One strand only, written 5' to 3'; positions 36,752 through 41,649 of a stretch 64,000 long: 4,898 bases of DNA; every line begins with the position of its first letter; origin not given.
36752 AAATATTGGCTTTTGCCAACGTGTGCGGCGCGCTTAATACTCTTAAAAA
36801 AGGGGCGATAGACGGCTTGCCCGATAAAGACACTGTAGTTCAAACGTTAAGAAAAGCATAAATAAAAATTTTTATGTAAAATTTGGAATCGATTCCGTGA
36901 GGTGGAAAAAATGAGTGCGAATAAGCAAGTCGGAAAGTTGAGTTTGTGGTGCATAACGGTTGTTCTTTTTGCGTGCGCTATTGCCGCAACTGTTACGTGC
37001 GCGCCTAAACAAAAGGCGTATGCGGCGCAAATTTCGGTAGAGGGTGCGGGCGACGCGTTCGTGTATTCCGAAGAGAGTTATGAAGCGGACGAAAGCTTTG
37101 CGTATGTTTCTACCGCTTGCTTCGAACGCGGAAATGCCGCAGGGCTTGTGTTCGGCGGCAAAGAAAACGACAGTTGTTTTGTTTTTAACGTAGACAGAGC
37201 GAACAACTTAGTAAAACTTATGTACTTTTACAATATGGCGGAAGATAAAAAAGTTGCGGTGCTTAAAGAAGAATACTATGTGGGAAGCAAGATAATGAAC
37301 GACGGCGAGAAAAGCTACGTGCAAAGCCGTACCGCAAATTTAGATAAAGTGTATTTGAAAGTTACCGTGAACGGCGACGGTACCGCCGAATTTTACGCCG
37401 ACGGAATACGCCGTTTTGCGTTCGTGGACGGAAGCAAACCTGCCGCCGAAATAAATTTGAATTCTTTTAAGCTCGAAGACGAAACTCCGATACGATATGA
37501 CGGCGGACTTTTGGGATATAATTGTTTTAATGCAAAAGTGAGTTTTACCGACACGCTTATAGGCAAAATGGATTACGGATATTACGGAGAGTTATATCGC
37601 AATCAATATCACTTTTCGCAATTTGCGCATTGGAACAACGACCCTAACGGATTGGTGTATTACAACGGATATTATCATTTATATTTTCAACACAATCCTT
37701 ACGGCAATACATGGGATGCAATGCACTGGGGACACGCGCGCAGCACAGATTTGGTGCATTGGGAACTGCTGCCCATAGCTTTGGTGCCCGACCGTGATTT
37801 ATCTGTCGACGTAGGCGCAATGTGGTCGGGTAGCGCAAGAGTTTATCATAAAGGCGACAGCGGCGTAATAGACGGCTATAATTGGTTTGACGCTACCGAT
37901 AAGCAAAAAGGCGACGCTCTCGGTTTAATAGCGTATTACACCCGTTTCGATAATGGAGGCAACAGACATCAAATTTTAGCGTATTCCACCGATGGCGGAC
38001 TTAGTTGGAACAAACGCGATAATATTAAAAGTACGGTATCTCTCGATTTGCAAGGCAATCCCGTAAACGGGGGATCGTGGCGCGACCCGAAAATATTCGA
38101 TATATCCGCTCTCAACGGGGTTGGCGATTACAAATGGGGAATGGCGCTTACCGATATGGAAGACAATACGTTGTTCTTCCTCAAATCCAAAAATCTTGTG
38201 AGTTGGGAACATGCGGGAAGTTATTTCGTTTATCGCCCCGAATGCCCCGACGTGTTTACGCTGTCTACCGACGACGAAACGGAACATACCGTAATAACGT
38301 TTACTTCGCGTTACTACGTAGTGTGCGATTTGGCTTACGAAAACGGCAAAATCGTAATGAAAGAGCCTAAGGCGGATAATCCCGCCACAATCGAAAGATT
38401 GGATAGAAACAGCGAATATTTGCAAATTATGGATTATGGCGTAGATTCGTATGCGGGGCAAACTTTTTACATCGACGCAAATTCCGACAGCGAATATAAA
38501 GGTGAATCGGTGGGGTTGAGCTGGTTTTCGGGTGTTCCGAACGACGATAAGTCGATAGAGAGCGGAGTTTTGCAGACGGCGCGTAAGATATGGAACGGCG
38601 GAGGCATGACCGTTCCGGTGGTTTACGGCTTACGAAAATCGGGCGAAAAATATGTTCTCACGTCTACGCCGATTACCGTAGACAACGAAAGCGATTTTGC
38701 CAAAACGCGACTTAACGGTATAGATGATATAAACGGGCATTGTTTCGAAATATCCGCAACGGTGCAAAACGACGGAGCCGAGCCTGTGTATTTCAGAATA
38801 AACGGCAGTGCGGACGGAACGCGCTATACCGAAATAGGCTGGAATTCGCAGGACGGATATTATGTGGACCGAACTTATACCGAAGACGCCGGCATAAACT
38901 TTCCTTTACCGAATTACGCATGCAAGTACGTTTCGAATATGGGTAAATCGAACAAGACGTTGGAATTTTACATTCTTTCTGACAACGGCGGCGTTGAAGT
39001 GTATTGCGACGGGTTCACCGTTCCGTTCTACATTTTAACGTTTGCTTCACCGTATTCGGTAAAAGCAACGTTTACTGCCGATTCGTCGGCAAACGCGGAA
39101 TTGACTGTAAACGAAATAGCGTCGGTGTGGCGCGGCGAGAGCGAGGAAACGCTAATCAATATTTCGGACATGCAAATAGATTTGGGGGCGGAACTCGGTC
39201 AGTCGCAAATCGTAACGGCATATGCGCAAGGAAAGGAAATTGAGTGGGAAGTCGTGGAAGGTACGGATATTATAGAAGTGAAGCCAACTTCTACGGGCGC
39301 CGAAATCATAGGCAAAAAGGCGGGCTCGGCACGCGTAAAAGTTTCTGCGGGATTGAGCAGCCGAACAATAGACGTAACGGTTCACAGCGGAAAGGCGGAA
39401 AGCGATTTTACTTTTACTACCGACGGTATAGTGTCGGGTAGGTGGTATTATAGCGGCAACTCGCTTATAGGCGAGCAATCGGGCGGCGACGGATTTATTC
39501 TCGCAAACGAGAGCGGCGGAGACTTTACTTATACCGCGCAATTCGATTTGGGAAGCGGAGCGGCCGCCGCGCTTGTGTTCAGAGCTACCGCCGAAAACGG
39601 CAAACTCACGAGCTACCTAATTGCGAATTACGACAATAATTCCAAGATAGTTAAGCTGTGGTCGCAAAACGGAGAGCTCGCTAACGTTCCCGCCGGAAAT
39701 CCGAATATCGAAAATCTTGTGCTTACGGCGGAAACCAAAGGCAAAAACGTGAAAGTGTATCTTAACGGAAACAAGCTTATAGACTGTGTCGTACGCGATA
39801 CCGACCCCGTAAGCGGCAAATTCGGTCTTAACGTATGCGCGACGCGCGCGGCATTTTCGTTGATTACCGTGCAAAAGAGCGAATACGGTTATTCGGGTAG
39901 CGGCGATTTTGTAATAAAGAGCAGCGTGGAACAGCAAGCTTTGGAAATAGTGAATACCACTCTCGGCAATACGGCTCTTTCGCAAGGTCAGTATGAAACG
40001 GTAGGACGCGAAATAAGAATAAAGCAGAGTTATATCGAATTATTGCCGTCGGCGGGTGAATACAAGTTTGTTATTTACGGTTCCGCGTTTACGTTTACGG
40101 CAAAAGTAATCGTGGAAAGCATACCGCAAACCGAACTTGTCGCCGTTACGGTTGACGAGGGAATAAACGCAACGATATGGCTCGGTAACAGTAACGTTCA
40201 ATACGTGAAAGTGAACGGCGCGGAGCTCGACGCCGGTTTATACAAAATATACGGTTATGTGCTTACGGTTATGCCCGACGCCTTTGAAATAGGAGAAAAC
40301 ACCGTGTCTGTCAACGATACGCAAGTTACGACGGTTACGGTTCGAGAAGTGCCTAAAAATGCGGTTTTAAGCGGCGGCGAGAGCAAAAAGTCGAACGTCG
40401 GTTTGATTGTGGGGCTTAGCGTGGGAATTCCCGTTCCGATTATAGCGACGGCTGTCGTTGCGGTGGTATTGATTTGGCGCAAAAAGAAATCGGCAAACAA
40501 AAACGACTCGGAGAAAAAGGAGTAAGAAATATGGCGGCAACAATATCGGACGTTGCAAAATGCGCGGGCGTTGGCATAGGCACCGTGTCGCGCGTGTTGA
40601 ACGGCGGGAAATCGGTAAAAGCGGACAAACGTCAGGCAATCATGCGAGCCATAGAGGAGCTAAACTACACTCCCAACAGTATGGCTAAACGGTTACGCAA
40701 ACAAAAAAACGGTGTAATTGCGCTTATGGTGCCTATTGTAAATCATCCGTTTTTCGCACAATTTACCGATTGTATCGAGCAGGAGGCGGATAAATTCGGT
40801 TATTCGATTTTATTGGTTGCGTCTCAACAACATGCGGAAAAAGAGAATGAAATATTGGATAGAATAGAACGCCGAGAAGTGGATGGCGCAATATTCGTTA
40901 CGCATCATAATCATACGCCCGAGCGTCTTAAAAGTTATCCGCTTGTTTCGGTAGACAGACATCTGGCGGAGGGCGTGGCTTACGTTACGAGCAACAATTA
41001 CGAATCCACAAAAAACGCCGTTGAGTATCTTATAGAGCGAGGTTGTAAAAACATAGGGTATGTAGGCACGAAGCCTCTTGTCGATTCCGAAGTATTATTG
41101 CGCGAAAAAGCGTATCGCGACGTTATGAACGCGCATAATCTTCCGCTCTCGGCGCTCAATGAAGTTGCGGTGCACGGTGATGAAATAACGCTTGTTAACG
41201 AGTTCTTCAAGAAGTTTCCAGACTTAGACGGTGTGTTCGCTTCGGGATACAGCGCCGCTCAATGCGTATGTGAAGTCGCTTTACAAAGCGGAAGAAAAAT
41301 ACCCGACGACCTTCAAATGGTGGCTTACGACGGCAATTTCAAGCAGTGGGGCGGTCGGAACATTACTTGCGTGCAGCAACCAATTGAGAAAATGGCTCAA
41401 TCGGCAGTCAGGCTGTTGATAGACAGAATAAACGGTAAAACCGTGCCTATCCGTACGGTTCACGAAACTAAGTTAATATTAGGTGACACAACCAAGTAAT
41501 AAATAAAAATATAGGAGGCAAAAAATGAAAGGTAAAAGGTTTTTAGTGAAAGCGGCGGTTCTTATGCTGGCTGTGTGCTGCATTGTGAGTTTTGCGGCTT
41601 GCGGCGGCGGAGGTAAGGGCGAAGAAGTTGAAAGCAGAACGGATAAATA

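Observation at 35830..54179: Complete Gram-positive fructan-utilisation locus resembling a Bacteroides PUL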

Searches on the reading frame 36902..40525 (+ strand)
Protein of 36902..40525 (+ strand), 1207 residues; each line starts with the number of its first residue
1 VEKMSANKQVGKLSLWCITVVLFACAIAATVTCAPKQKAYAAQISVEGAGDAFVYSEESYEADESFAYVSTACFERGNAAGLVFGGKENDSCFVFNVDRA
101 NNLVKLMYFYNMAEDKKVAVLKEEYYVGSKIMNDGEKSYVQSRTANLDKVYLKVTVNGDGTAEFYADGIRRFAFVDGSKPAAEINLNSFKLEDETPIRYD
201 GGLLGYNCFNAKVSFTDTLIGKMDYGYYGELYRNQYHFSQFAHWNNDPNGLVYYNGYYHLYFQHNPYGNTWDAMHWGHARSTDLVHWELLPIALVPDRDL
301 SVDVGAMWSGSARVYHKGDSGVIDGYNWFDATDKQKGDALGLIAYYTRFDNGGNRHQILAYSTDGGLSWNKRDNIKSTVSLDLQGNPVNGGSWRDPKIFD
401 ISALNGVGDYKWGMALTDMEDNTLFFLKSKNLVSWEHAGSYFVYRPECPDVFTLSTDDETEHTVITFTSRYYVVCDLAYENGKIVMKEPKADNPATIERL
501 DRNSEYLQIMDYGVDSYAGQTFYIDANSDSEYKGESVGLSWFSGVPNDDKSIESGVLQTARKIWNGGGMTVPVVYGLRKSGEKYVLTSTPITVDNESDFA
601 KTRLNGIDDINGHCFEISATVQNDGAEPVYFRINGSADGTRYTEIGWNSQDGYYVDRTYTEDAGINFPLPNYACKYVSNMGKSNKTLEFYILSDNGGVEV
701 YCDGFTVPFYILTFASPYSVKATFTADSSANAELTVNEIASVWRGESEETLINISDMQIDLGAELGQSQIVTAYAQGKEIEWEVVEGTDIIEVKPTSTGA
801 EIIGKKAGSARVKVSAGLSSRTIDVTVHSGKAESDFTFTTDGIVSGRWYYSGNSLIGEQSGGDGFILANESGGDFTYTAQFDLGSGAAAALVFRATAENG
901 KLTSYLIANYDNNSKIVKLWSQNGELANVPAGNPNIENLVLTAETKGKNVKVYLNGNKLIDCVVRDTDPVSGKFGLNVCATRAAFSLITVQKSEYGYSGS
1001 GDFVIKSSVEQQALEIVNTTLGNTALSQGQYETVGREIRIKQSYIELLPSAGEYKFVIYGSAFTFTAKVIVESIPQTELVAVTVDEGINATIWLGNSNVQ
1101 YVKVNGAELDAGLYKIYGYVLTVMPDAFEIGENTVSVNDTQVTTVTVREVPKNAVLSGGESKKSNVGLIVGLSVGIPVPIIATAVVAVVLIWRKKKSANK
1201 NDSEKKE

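Call 3: search_protein_families(library=pfam, proteins=[window:36902-40525:+], max_evalue=0.01)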
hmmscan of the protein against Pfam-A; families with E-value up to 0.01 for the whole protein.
window:36902-40525:+ (1207 aa): 4 families
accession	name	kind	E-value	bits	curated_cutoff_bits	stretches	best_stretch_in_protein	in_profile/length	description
PF00251.26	Glyco_hydro_32N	-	1.9e-49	169.3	22.1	1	237-553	1-280/307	Glycosyl hydrolases family 32 N-terminal domain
PF08244.19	Glyco_hydro_32C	-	1.4e-09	38.6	21.9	1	592-706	20-125/158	Glycosyl hydrolases family 32 C terminal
PF06439.18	3keto-disac_hyd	-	3.6e-05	24.3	26.8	1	851-989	29-185/187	3-keto-disaccharide hydrolase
PF07550.17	Shr-like_HID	-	0.00094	20.1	22.3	0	1097-1139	26-69/82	Heme-binding protein Shr-like, Hb-interacting domain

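Call 9: search_protein_families(library=ncbifam, proteins=[window:36902-40525:+], max_evalue=0.001)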
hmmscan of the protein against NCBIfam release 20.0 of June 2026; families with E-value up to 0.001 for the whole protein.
window:36902-40525:+ (1207 aa): 2 families
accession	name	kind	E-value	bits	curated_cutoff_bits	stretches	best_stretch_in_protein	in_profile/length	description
TIGR01322.1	scrB_fam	subfamily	2.3e-23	82.6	356.4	1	231-565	12-303/447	sucrose-6-phosphate hydrolase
NF041092.1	beta-fruc_BfrA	equivalog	3.2e-23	82.2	900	1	232-523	2-246/433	beta-fructosidase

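Call 11: search_solved_structures(query=window:36902-40525:+, max_evalue=0.001)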
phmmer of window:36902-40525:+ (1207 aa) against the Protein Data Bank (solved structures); distinct sequences matched with E-value up to 0.001: 38.
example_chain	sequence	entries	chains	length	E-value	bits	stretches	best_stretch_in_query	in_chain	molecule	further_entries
8i12_A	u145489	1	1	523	1.6e-28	102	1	230-461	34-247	Glycosyl hydrolase family 32 exo-inulinase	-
1y4w_A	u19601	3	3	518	1.8e-25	92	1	228-457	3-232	exo-inulinase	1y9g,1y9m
6nob_A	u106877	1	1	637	2.2e-25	91.6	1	227-323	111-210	Beta-fructofuranosidase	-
7vco_A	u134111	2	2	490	1.3e-22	82.5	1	231-310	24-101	Sucrose-6-phosphate hydrolase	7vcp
9h8i_A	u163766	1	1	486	3.1e-22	81.2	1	232-713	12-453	Endolevansase LevB1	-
9tdu_A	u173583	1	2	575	9.6e-21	76.3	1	221-543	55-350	Invertase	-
9tdx_A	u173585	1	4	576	9.6e-21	76.3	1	221-543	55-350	Invertase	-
3pig_A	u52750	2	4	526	3e-20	74.6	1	234-722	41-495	Beta-fructofuranosidase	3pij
9tdv_A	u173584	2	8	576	9.6e-20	73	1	221-543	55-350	Invertase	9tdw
4eqv_A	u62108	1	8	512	4.3e-19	70.8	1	235-544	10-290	Invertase 2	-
2ac1_A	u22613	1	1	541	6.5e-19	70.2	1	230-322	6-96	invertase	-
8beq_A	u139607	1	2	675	7.5e-19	70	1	221-544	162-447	Fructofuranosidase from Rhodotorula dairenensis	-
2qqu_A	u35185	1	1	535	1e-18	69.5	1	231-322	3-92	Beta-fructofuranosidase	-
2xqr_A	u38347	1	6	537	1.1e-18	69.5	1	231-322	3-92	BETA-FRUCTOFURANOSIDASE, INSOLUBLE ISOENZYME CWINV1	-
2oxb_A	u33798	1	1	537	1.2e-18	69.3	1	231-322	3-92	Beta-fructofuranosidase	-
4azz_A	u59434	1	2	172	1.4e-11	45.9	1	844-995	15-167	LEVANASE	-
4b1l_A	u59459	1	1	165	7.3e-11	43.5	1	844-990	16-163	LEVANASE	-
4b1m_A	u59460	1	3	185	9.4e-11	43.2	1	844-990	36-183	LEVANASE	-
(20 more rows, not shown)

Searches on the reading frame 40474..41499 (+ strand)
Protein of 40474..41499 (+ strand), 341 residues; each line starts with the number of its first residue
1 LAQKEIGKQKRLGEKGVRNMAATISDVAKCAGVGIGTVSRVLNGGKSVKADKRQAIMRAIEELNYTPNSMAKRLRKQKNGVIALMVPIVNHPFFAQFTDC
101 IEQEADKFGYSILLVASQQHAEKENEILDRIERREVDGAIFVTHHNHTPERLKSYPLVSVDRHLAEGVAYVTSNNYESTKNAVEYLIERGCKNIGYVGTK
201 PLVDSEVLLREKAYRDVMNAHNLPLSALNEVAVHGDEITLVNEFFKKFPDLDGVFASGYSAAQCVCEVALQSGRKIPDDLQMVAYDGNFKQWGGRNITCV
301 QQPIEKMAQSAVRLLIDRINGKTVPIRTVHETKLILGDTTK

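Call 3: search_protein_families(library=pfam, proteins=[window:40474-41499:+], max_evalue=0.01)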
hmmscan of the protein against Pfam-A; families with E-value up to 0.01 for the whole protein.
window:40474-41499:+ (341 aa): 4 families
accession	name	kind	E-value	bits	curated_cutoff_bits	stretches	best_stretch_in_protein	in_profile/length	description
PF13377.12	Peripla_BP_3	-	5.7e-22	79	26.5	1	183-340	1-167/167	Periplasmic binding protein-like domain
PF00356.27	LacI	-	2.8e-17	62.7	27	1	23-68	1-46/46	Bacterial regulatory proteins, lacI family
PF00532.27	Peripla_BP_1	-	2e-16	60.8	22.2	1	80-319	2-261/281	Periplasmic binding proteins and sugar binding domain of LacI family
PF13407.12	Peripla_BP_4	-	2.3e-12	47.5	35.1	1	82-322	1-257/258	Periplasmic binding protein domain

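Call 9: search_protein_families(library=ncbifam, proteins=[window:40474-41499:+], max_evalue=0.001)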
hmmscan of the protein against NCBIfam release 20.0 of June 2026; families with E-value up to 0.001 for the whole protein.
window:40474-41499:+ (341 aa): 18 families
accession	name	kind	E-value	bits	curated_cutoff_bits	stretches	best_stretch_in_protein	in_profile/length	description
NF047341.1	lactose_RbsR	equivalog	4e-44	151.3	382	1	22-335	3-323/331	ribose utilization transcriptional repressor RbsR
TIGR01481.1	ccpA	equivalog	1.6e-40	139.5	442.35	1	21-329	2-317/330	catabolite control protein A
NF051853.1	TransRegUriRCory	equivalog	1.4e-35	123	550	1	22-339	1-323/327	transcriptional regulator UriR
NF052440.1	TransRegGNTRPSEAE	equivalog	5.4e-35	121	400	1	21-328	5-320/333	HTH-type transcriptional regulator GntR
NF007979.0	PRK10703.1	equivalog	1.2e-34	120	501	1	22-327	2-317/341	HTH-type transcriptional repressor PurR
NF007743.0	PRK10423.1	equivalog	2e-33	115.9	531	1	22-326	2-315/330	ribose operon transcriptional repressor RbsR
TIGR02417.1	fruct_sucro_rep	subfamily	6.7e-33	114.3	389.55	1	23-326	1-315/327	D-fructose-responsive transcription factor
NF008269.0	PRK11041.1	equivalog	1.9e-32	112.6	436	1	19-339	7-336/342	DNA-binding transcriptional regulator CytR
NF008452.0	PRK11303.1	equivalog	2.8e-31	108.9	385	1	23-326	2-315/332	catabolite repressor/activator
NF007706.0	PRK10401.1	equivalog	9.8e-30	104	555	1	22-322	2-310/346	HTH-type transcriptional regulator GalS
NF011563.0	PRK14987.1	equivalog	2.6e-29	102.5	433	1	23-325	7-315/331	gluconate operon transcriptional repressor GntR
NF007449.0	PRK10014.1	subfamily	4.9e-28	98.2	310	1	21-200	6-191/342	Mal regulon transcriptional regulator MalI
NF008002.0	PRK10727.1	equivalog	7.4e-28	97.6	557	1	22-325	2-313/341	HTH-type transcriptional regulator GalR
NF007075.0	PRK09526.1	subfamily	1.4e-27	96.6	340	1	19-340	3-331/358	LacI family DNA-binding transcriptional regulator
NF047913.1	TransRegIdnR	equivalog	3.5e-26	92.3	500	1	18-330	2-320/331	DNA-binding transcriptional regulator IdnR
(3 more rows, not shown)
